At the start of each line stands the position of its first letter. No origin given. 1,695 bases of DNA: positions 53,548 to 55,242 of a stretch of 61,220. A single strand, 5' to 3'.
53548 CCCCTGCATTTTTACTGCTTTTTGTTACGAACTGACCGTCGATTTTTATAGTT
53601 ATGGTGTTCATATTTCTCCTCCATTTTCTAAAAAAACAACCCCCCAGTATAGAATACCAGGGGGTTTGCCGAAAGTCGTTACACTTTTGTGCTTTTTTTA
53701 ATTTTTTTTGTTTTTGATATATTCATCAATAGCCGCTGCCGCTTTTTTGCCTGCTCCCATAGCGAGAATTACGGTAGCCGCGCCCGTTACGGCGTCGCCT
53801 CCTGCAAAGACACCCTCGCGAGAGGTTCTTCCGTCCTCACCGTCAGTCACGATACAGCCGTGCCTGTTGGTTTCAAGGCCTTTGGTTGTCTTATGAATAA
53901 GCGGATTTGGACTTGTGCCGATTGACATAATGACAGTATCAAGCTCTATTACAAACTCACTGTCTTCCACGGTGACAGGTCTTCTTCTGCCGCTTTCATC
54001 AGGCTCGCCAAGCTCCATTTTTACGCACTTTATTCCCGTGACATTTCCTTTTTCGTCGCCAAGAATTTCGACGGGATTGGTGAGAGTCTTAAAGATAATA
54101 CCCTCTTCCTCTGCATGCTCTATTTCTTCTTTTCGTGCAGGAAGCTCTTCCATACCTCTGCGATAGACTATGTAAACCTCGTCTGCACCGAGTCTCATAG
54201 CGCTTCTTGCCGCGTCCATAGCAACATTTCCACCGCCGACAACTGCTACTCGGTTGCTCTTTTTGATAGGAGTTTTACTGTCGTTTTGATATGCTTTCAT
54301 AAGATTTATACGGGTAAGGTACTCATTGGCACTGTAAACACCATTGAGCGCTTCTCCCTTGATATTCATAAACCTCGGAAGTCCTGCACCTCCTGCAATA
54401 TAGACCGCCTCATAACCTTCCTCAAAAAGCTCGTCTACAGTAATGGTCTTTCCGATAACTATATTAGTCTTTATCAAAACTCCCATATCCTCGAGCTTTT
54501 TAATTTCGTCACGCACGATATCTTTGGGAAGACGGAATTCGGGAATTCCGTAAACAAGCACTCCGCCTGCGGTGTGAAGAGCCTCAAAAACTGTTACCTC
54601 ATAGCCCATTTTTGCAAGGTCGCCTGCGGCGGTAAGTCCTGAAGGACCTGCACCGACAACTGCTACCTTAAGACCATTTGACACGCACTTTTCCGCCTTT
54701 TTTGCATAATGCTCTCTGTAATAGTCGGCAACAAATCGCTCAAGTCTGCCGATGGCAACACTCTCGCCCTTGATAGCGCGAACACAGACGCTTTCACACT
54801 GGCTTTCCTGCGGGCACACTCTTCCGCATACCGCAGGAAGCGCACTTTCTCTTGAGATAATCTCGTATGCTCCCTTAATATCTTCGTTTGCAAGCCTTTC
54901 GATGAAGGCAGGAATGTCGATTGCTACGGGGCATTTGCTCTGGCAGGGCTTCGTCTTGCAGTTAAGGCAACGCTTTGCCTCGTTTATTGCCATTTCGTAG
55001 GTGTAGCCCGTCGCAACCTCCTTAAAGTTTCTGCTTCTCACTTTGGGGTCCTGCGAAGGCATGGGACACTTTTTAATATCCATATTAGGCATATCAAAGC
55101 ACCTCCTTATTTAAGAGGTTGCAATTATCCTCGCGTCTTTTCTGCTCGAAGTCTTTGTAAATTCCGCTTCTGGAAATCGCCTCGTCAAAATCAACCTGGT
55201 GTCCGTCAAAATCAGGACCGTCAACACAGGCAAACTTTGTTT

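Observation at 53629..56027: Self-contained nfnAB-type redox operon (promoter + 2 genes + terminator) embedded in the tail/fibre module of a prophage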

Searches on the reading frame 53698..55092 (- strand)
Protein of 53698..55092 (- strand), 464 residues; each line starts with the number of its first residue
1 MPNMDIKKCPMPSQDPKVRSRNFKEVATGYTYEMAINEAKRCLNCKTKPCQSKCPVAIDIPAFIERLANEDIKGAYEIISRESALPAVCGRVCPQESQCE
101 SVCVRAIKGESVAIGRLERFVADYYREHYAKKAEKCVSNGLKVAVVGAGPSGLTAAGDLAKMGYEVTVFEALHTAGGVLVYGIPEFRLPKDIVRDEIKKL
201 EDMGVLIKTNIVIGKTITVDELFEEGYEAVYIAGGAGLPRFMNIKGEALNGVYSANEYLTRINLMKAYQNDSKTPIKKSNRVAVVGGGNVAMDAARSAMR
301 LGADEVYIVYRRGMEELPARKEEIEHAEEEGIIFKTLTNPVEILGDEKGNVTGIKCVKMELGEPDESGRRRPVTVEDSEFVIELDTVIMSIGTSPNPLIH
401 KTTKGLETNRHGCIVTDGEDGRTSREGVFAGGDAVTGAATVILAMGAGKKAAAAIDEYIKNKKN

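Call 4: search_protein_families(library=pfam, proteins=[window:53698-55092:-])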
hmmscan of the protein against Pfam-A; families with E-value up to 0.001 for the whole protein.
window:53698-55092:- (464 aa): 14 families
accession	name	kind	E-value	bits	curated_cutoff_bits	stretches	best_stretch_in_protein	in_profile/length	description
PF14691.11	Fer4_20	-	3.7e-42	143.1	25.8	1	19-128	1-111/113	Dihydroprymidine dehydrogenase domain II, 4Fe-4S cluster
PF07992.20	Pyr_redox_2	-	3.5e-35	122.3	26.1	1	142-448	2-291/291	Pyridine nucleotide-disulphide oxidoreductase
PF00070.33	Pyr_redox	-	1.1e-14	55.1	22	2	281-355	1-78/82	Pyridine nucleotide-disulphide oxidoreductase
PF13738.12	Pyr_redox_3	-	3.8e-12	46.5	30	1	265-432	150-305/305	Pyridine nucleotide-disulphide oxidoreductase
PF13450.12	NAD_binding_8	-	2.6e-07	31.3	21.9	1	145-177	1-33/68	NAD(P)-binding Rossmann-like domain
PF12831.13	FAD_oxidored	-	1.8e-06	28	27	1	143-182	2-41/416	FAD dependent oxidoreductase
PF01946.23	Thi4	-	2.5e-06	27.4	26.2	1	142-205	19-82/235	Thi4 family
PF01262.27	AlaDh_PNT_C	-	9e-06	25.7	23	0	255-309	5-57/214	Alanine dehydrogenase/PNT, C-terminal domain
PF01134.28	GIDA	-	0.00012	21.7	22.1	0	142-171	1-29/391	Glucose inhibited division protein A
PF03807.23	F420_oxidored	-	0.00027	21.9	21.6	0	281-325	1-45/94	NADP oxidoreductase coenzyme F420-dependent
PF01266.30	DAO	-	0.00027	21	27.9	1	142-175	1-34/353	FAD dependent oxidoreductase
PF03486.20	HI0933_like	-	0.00047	20.1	50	1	142-176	2-36/244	HI0933-like protein Rossmann domain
PF13241.12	NAD_binding_7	-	0.00051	21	22.1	0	279-312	7-39/104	Putative NAD(P)-binding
PF01494.25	FAD_binding_3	-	0.00059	19.6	22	1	142-173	3-34/349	FAD binding domain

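Call 5: search_protein_families(library=ncbifam, proteins=[window:53698-55092:-])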
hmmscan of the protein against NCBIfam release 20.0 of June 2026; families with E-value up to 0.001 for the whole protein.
window:53698-55092:- (464 aa): 74 families (the best 25 are shown)
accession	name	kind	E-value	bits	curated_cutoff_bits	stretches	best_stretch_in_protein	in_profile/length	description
NF009414.0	PRK12778.1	equivalog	6.1e-218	725.7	1103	1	4-461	292-751/752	bifunctional dihydroorotate dehydrogenase B NAD binding subunit/NADPH-dependent glutamate synthase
TIGR01316.1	gltA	equivalog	1.7e-180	600.6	471.75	1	16-459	2-449/449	NADPH-dependent glutamate synthase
NF009413.0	PRK12775.1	equivalog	2.4e-160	535.4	1895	1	7-463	298-758/1006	putative trifunctional 2-polyprenylphenol hydroxylase/glutamate synthase subunit beta/ferritin domain-containing protein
NF009410.0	PRK12771.1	subfamily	7e-120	401.3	516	2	47-462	47-448/566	NAD(P)-binding protein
NF009415.0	PRK12779.1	equivalog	9.3e-120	401.1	1519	1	50-460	210-627/944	putative bifunctional glutamate synthase subunit beta/2-polyprenylphenol hydroxylase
NF009454.0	PRK12814.1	equivalog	2.1e-118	396.5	916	2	48-463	102-504/657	putative NADPH-dependent glutamate synthase small subunit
TIGR01318.1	gltD_gamma_fam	subfamily_domain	2.8e-105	352.6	482.95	1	16-459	16-465/467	glutamate synthase, small subunit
NF009408.0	PRK12769.1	equivalog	1.7e-98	330.5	1003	1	18-462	203-654/659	formate-dependent uric acid utilization protein AegA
NF010590.0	PRK13984.1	equivalog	1e-96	324.5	946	1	4-463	154-610/611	putative oxidoreductase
TIGR03315.1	Se_ygfK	equivalog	3.5e-89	299.5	835.3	1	33-456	430-836/1012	putative selenate reductase subunit YgfK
NF009409.0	PRK12770.1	subfamily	5.4e-87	292.2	343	1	134-463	12-354/360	putative glutamate synthase subunit beta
NF009451.0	PRK12809.1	equivalog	3.4e-84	283.3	1154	1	19-458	187-633/639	formate-dependent uric acid utilization protein YgfT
TIGR01317.1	GOGAT_sm_gam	subfamily_domain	3.8e-78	263.5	447.7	1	6-461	8-480/485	glutamate synthase small subunit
NF045663.1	diclust_near_Sec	equivalog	1.1e-49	169.3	530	2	49-236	19-199/759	pyridine nucleotide-disulfide oxidoreductase/dicluster-binding protein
TIGR01292.1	TRX_reduct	equivalog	2.1e-21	76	343.45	1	277-459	139-300/300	thioredoxin-disulfide reductase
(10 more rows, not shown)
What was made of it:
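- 53698..55092 (-): nfnB: 464-aa GltD-like FAD / 2x[4Fe-4S] large subunit. TIGR01316 at 600 bits and Fer4_20 + Pyr_redox_2 (calls 4, 5).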

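Call 6: search_protein_families(library=phrogs, proteins=[window:53698-55092:-])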
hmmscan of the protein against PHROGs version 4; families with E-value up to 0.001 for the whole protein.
window:53698-55092:- (464 aa): 2 families
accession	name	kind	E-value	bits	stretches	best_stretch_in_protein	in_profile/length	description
phrog_6397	-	DNA, RNA and nucleotide metabolism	5.9e-41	141.5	1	141-461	6-321/473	ribonucleotide reductase large subunit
phrog_5517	-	unknown function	1.1e-05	24.8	1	138-260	384-502/679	-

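Call 10: find_encoding_contigs(protein=window:53698-55092:-, flank=10000, max_places=10)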
Protein window:53698-55092:- (464 aa): no gene with exactly this product is on record in the collection.

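Call 14: find_homologous_proteins(query=window:53698-55092:-, max_evalue=1e-50)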
Query window:53698-55092:- (464 aa): 8000 proteins with E <= 1e-50 among 8000 candidates; the best 120 are listed.
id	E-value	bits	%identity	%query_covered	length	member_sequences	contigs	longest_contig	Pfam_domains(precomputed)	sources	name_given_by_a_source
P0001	0.0e+0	1034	100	100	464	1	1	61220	PF01946.24,PF13450.13,PF14691.12,PF07992.21,PF00070.34,PF13738.13,PF01262.28,PF12831.14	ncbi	-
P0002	7.5e-292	986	96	100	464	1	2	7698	PF01946.24,PF13450.13,PF14691.12,PF07992.21,PF00070.34,PF13738.13,PF01262.28,PF12831.14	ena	-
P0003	1.5e-290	982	95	100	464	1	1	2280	PF01946.24,PF13450.13,PF14691.12,PF07992.21,PF00070.34,PF13738.13,PF01262.28,PF12831.14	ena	-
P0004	1.2e-271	919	-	-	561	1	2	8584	PF01946.24,PF13872.13,PF13450.13,PF14691.12,PF07992.21,PF00070.34,PF13738.13,PF01262.28,PF12831.14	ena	-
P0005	1.8e-268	909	89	100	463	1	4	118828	PF13450.13,PF14691.12,PF07992.21,PF00070.34,PF13738.13,PF01262.28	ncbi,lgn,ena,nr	ncbi:MAG: NADPH-dependent glutamate synthase [Clostridia bacterium]|nr:NADPH-dependent glutamate syn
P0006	1.9e-268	909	89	100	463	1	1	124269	PF13450.13,PF14691.12,PF07992.21,PF00070.34,PF13738.13,PF01262.28,PF12831.14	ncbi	-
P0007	3.8e-268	908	88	100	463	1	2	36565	PF13450.13,PF14691.12,PF07992.21,PF00070.34,PF13738.13,PF01262.28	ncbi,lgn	-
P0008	7.0e-268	907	88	100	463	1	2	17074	PF13450.13,PF14691.12,PF07992.21,PF00070.34,PF13738.13,PF01262.28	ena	-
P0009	3.8e-266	901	87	100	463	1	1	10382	PF13450.13,PF14691.12,PF07992.21,PF00070.34,PF13738.13,PF01262.28,PF12831.14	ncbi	-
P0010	1.1e-265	900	87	100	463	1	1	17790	PF13450.13,PF14691.12,PF07992.21,PF00070.34,PF13738.13,PF01262.28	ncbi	-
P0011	2.8e-265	898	87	100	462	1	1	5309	PF13450.13,PF14691.12,PF07992.21,PF00070.34,PF13738.13,PF01262.28,PF12831.14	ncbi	-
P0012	6.5e-265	897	86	100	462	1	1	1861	PF13450.13,PF14691.12,PF07992.21,PF00070.34,PF13738.13,PF01262.28,PF12831.14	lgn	-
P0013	2.7e-264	895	85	100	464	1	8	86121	PF01946.24,PF13450.13,PF14691.12,PF07992.21,PF00070.34,PF13738.13,PF01262.28,PF12831.14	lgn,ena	-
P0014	2.8e-264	895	86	100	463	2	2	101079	PF01946.24,PF13450.13,PF14691.12,PF07992.21,PF00070.34,PF13738.13,PF01262.28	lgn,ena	-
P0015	9.1e-264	893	85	100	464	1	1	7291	PF01946.24,PF13450.13,PF14691.12,PF07992.21,PF00070.34,PF13738.13,PF01262.28,PF12831.14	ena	-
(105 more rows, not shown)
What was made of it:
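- Checked: The window is a whole 61,220-bp MAG contig (call 14), so the 'capsid' is cut by the contig end.
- The window is a metagenome-assembled contig that ends inside the capsid gene (call 14).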

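Call 15: find_encoding_contigs(protein=P0002, flank=10000, max_places=4)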
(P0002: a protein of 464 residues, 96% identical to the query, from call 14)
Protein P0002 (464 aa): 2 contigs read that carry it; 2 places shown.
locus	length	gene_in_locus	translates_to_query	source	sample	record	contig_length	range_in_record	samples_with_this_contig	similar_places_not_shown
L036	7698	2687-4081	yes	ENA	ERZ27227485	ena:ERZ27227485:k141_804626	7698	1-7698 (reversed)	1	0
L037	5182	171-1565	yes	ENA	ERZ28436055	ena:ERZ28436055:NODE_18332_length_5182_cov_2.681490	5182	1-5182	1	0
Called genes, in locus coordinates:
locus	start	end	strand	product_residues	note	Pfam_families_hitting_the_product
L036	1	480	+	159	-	?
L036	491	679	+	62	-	-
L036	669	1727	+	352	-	-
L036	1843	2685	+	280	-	PF10418:DHODB_Fe-S_bind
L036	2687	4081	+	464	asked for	PF14691:Fer4_20, PF07992:Pyr_redox_2 (weak), PF01946:Thi4 (weak), PF01262:AlaDh_PNT_C (faint), PF07992:Pyr_redox_2, PF13450:NAD_binding_8, PF13738:Pyr_redox_3 (weak), PF00070:Pyr_redox (weak), +1 more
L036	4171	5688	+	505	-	PF01391:Collagen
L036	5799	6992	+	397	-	-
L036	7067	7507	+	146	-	PF05105:Phage_holin_4_1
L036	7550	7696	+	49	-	?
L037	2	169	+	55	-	?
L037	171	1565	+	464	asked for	PF14691:Fer4_20, PF07992:Pyr_redox_2 (weak), PF01946:Thi4 (weak), PF01262:AlaDh_PNT_C (faint), PF07992:Pyr_redox_2, PF13450:NAD_binding_8, PF13738:Pyr_redox_3 (weak), PF00070:Pyr_redox (weak), +1 more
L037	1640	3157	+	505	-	PF01391:Collagen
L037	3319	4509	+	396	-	-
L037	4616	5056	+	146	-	PF05105:Phage_holin_4_1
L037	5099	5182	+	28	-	?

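Call 16: find_encoding_contigs(protein=P0005, flank=10000, max_places=4)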
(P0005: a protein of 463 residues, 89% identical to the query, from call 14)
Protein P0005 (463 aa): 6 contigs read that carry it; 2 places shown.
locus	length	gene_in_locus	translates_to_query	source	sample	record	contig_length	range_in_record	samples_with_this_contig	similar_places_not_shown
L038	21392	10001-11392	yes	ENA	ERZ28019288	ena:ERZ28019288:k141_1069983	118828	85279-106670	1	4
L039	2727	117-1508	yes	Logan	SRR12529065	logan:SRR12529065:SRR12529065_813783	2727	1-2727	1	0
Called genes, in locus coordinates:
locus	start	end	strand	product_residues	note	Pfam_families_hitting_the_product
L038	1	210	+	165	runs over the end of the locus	-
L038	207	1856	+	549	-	PF16510:P22_portal, PF23899:SU10_portal, PF16510:P22_portal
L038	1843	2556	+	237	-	-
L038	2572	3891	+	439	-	PF25209:Phage_capsid_4, PF13252:Phage_capsid_3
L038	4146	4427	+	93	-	-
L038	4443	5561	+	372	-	PF19789:DUF6273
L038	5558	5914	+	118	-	-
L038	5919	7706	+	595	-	-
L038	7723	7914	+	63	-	-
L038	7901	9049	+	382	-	-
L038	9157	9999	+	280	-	PF10418:DHODB_Fe-S_bind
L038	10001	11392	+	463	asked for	PF14691:Fer4_20, PF13738:Pyr_redox_3 (faint), PF01262:AlaDh_PNT_C (faint), PF07992:Pyr_redox_2, PF13450:NAD_binding_8, PF00070:Pyr_redox (weak)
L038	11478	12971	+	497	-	-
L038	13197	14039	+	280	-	-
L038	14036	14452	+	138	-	PF05105:Phage_holin_4_1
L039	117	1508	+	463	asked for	PF14691:Fer4_20, PF13738:Pyr_redox_3 (faint), PF01262:AlaDh_PNT_C (faint), PF07992:Pyr_redox_2, PF13450:NAD_binding_8, PF00070:Pyr_redox (weak)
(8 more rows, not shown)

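Call 19: find_related_loci(query=window:53698-55092:-, collection=genome_contigs, flank=10000)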
Query window:53698-55092:- (464 aa) in genome_contigs; peptide patterns used: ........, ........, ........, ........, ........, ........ (x = any residue, [..] = any of these).
542 stretches matched a pattern; 386 encode a relative of the query (tblastn E <= 1e-3); the best 80 are kept; 80 distinct loci.
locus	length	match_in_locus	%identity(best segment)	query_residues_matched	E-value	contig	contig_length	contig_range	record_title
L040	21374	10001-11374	86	1-458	0e+0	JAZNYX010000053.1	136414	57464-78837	MAG: Clostridia bacterium isolate T1900044773_TS20190239.MAGScoT_cleanbin_000029 SGB_2460_k141_810117, whole genome shot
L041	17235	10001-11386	85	1-462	0e+0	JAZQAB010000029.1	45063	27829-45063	MAG: Clostridia bacterium isolate T1900044643_TS20190109.MAGScoT_cleanbin_000032 SGB_1304_k141_1168856, whole genome sho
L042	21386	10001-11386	84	1-462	0e+0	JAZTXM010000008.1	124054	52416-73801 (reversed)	MAG: Clostridia bacterium isolate T1900045330_YK20190019.MAGScoT_cleanbin_000002 SGB_6512_k141_2770901, whole genome sho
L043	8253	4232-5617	83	1-462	0e+0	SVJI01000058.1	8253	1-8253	MAG: Oscillospiraceae bacterium isolate SIG431 NODE_38470_length_8253_cov_1.809377, whole genome shotgun sequence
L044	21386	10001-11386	84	1-462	0e+0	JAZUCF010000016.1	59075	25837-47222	MAG: Clostridia bacterium isolate T1900045314_YK20190003.MAGScoT_cleanbin_000025 SGB_6274_k141_1295326, whole genome sho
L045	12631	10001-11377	88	1-459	0e+0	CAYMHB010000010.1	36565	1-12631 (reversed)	MAG TPA_asm: uncultured Oscillospiraceae bacterium isolate SRP315200_co1_860 genome assembly, contig: NODE_1472_length_3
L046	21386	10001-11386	79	3-464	0e+0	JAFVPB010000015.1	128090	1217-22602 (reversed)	MAG: Clostridia bacterium isolate RGIG5265 Sheep_Colon-1__c384, whole genome shotgun sequence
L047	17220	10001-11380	79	3-462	0e+0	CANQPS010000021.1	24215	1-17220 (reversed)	MAG: uncultured Clostridia bacterium isolate Lapin-012__bin52 genome assembly, contig: Lapin-012__NODE_2971_length_24215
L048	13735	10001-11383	78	3-463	0e+0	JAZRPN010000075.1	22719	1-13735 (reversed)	MAG: Clostridia bacterium isolate T1900045376_YK20190066.MAGScoT_cleanbin_000010 SGB_6873_k141_43898, whole genome shotg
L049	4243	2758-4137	78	3-462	0e+0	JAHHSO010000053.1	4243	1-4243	MAG: Christensenellaceae bacterium isolate MAG058 MAG058_53, whole genome shotgun sequence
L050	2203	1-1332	82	19-462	0e+0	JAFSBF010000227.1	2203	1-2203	MAG: Clostridia bacterium isolate RGIG2984 Goat_Rectum-3__c909079, whole genome shotgun sequence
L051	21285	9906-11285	78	3-462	0e+0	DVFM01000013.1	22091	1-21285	MAG TPA_asm: Candidatus Merdivicinus intestinavium isolate CHK188-1901 CHK188__C21312_L22091_ERR3414583, whole genome sh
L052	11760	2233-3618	77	1-462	0e+0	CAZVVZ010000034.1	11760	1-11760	MAG TPA_asm: uncultured Eubacteriales bacterium isolate binchicken_co323_231 genome assembly, contig: NODE_6067_length_1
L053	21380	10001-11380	78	3-462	0e+0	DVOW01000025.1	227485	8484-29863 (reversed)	MAG TPA_asm: Candidatus Merdivicinus intestinigallinarum isolate ChiBcec18-2170 ChiBcec18__C26196_L227485_SRR6323127, wh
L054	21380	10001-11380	78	3-462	0e+0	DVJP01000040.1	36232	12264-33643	MAG TPA_asm: Candidatus Merdivicinus excrementipullorum isolate CHK199-13235 CHK199__C154526_L36232_ERR3414594, whole ge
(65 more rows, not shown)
